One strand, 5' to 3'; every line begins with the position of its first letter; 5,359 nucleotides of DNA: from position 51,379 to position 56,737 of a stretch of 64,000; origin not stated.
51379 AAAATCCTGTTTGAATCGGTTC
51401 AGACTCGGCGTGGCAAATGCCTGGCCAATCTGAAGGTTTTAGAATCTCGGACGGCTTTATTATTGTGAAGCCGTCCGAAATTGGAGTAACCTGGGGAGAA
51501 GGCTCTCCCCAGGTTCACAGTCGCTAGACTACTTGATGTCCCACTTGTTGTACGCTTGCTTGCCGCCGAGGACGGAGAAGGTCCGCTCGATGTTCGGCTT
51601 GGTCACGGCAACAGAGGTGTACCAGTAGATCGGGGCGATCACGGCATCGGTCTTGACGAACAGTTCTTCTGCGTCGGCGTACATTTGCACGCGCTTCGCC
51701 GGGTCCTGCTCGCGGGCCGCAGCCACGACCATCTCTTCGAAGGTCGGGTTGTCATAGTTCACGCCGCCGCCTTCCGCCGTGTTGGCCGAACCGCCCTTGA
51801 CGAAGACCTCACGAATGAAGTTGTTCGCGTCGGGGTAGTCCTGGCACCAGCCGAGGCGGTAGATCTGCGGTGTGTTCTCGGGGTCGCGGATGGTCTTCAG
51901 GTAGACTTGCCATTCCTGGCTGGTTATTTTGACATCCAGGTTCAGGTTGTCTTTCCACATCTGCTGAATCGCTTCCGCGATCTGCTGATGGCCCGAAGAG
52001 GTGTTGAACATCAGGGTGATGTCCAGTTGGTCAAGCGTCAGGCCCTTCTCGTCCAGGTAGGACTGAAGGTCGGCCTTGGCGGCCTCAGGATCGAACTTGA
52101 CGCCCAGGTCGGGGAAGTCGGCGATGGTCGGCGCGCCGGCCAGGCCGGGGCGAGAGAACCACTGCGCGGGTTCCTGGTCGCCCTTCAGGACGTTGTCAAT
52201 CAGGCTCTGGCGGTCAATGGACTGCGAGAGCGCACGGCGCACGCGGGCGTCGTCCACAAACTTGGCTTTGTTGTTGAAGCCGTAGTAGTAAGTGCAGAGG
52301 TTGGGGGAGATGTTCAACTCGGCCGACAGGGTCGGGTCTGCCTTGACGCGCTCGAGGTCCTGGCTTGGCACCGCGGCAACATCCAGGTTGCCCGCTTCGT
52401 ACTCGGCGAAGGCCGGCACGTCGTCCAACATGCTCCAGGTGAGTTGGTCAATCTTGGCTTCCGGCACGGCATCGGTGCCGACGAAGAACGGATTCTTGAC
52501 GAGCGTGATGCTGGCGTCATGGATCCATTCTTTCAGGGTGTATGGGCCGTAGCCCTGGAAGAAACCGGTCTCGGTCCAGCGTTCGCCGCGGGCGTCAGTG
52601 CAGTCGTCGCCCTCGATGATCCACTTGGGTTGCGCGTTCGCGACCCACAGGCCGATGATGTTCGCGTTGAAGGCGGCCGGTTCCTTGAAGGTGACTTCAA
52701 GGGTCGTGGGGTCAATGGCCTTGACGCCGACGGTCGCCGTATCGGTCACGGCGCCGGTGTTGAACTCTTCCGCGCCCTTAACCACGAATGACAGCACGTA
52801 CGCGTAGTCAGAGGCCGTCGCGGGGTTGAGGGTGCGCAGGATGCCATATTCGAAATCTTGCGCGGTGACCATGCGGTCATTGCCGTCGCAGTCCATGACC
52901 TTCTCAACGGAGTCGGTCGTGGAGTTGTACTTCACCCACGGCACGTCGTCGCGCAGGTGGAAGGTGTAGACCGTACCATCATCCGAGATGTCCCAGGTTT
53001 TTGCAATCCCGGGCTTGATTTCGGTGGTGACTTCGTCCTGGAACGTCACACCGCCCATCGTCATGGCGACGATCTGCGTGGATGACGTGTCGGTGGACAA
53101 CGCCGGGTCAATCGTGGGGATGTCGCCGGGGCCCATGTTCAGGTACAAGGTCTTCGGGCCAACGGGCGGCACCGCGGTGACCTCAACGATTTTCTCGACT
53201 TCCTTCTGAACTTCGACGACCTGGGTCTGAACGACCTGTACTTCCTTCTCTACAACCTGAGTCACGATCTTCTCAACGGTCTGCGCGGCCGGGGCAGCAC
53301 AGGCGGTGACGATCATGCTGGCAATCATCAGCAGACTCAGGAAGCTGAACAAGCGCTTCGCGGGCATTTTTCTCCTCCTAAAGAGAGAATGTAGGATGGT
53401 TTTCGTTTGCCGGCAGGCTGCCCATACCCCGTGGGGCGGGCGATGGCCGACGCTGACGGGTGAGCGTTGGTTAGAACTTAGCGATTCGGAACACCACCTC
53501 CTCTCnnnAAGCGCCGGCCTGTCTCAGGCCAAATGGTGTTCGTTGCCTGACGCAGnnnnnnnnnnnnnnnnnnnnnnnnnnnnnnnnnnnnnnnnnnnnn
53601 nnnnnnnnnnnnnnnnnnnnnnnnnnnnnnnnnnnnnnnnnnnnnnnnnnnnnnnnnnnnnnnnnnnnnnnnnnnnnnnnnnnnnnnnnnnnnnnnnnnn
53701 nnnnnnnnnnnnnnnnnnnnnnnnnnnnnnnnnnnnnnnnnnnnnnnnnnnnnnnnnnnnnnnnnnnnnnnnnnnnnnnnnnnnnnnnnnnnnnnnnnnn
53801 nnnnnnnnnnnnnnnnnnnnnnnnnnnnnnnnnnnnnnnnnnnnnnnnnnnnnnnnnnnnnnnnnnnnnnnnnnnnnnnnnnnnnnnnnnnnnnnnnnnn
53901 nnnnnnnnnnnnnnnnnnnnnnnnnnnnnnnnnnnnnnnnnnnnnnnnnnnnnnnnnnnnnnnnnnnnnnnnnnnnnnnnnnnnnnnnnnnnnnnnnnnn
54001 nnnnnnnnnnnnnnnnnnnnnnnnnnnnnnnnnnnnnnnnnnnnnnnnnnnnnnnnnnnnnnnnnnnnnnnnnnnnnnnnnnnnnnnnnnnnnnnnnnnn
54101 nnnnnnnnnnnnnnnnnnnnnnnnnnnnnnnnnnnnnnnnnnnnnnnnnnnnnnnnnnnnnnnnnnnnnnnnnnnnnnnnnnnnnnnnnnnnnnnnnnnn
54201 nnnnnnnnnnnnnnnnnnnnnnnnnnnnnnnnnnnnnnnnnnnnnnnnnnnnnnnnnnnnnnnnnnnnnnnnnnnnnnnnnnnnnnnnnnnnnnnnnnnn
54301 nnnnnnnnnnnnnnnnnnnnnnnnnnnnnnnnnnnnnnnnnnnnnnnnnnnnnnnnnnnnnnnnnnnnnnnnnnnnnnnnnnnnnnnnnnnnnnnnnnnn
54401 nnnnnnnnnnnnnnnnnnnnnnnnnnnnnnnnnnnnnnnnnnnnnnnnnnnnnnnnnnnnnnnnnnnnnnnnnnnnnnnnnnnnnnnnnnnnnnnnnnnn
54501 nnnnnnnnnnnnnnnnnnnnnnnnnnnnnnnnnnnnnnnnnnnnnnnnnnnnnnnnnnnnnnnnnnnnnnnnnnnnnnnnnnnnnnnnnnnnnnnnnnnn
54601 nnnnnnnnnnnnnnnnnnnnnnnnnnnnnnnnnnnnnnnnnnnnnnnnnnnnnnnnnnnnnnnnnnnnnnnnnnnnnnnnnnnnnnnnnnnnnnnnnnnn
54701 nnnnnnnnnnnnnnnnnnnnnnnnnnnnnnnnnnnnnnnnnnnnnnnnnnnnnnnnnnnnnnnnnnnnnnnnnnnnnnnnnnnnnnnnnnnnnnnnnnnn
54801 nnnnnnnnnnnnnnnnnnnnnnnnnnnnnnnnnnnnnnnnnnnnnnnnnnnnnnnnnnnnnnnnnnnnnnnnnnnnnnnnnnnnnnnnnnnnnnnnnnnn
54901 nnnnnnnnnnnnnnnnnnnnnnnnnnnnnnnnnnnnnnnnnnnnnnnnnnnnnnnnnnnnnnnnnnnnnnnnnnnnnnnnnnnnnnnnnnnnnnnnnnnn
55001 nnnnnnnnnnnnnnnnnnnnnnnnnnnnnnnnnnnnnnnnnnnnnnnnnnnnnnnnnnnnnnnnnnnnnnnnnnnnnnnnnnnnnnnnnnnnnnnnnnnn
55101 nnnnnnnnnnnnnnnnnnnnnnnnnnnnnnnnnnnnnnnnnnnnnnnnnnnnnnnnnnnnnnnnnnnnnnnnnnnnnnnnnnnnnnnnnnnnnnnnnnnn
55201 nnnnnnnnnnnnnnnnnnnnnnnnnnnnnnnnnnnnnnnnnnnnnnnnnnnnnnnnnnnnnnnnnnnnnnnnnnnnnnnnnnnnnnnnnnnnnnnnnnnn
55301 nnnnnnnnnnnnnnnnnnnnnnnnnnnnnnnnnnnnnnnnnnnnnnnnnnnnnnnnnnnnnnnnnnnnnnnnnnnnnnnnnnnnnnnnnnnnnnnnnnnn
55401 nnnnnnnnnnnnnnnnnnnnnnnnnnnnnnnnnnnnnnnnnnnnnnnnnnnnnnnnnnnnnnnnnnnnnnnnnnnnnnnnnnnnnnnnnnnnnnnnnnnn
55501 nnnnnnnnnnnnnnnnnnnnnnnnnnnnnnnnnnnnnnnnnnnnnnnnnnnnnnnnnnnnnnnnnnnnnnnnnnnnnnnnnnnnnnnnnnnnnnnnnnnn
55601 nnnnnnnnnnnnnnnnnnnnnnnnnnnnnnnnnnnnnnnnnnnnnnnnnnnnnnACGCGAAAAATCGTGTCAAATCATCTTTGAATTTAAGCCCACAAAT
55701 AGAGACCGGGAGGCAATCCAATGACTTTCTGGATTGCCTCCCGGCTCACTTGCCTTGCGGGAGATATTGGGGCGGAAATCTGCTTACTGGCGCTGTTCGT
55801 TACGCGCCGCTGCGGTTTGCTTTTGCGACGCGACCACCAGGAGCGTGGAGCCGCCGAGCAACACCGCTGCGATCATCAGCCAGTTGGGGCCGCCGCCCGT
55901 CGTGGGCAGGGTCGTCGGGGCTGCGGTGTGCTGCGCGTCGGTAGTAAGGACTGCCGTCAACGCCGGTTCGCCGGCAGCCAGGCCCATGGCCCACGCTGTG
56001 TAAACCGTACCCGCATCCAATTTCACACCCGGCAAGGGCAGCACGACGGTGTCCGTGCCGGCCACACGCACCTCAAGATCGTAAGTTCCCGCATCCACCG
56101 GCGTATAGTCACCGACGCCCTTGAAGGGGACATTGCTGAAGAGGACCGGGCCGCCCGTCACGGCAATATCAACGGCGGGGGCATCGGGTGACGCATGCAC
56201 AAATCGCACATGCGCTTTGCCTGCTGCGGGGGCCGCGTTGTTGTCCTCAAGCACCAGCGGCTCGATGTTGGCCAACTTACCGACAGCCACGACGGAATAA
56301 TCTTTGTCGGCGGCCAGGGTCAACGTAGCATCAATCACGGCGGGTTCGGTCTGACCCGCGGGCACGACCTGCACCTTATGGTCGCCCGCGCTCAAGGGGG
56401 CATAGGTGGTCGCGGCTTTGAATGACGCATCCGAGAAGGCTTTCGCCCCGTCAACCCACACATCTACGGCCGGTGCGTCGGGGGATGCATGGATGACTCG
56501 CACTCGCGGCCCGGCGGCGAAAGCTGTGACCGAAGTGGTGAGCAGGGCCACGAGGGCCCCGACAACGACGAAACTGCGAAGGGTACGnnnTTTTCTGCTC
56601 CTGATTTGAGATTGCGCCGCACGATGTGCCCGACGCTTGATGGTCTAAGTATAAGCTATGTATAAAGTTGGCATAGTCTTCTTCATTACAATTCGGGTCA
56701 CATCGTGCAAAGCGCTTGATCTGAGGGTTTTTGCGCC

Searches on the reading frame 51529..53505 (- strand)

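Call 82: search_protein_families(library=pfam, proteins=[window:51529-53505:-], max_evalue=0.001)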
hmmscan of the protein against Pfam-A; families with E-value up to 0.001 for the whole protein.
window:51529-53505:- (658 aa): 1 family
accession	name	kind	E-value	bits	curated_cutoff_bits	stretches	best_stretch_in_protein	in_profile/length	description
PF00496.27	SBP_bac_5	-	1.7e-68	231.9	32.4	1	162-573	1-366/368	Bacterial extracellular solute-binding proteins, family 5 Middle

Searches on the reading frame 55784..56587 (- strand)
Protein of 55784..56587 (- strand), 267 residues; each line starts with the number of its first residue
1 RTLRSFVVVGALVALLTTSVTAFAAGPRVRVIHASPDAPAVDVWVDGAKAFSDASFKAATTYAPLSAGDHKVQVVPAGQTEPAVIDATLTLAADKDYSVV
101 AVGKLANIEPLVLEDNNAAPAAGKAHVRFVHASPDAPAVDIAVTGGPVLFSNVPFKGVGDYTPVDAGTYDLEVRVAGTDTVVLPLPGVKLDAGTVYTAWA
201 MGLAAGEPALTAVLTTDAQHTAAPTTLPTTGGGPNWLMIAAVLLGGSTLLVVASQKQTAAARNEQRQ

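Call 82: search_protein_families(library=pfam, proteins=[window:55784-56587:-], max_evalue=0.001)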
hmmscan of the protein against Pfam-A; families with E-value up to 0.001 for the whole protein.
window:55784-56587:- (267 aa): 1 family
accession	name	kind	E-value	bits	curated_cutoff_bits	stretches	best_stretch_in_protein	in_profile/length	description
PF14344.12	DUF4397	-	6.2e-50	169.2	30.6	2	28-142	2-119/119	Domain of unknown function (DUF4397)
